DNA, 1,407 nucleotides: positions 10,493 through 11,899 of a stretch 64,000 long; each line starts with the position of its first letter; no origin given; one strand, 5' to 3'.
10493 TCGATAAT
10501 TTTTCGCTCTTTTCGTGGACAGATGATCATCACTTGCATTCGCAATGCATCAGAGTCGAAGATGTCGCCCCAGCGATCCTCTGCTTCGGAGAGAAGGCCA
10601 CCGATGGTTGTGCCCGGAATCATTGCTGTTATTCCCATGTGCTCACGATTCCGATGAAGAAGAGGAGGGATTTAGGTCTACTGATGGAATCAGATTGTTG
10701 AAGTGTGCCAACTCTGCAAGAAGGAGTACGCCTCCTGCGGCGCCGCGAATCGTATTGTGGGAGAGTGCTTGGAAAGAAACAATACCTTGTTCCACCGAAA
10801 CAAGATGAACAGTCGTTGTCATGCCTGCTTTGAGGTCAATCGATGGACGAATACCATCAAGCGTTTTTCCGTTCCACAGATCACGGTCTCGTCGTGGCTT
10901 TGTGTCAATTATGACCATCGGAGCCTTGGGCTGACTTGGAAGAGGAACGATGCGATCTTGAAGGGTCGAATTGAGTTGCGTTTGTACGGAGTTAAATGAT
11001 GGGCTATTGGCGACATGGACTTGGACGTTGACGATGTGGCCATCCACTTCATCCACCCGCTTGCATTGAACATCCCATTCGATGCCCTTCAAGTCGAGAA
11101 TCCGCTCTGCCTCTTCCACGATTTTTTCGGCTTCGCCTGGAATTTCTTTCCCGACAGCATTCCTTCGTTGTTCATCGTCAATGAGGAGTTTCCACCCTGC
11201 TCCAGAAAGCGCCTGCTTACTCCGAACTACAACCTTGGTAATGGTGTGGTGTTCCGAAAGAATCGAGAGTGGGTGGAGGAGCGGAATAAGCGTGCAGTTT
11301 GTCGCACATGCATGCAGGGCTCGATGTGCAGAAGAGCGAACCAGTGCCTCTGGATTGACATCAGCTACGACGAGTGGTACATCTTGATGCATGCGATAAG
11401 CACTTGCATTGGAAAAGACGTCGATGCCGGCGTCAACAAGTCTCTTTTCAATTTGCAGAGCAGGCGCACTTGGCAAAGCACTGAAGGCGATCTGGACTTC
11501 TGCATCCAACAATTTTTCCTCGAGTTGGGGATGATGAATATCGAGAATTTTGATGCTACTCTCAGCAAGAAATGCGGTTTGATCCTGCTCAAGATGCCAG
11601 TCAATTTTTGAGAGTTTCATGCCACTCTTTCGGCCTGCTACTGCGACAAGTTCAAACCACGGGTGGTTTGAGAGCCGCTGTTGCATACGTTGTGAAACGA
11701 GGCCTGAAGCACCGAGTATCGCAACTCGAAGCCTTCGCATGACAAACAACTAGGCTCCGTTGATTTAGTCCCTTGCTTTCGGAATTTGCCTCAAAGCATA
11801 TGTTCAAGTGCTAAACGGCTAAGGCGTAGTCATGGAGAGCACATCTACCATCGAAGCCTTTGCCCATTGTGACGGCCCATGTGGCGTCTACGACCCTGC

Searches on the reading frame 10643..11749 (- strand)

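Call 61: search_protein_families(library=pfam, proteins=[window:10643-11749:-], max_evalue=0.001)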
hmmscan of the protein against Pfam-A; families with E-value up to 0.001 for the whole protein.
window:10643-11749:- (368 aa): 2 families
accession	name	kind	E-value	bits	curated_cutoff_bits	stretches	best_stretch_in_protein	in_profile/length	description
PF01118.30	Semialdhyde_dh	-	9e-24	84.6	26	1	8-136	1-118/121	Semialdehyde dehydrogenase, NAD binding domain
PF02774.23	Semialdhyde_dhC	-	0.00062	20.4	26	0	168-187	9-28/184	Semialdehyde dehydrogenase, dimerisation domain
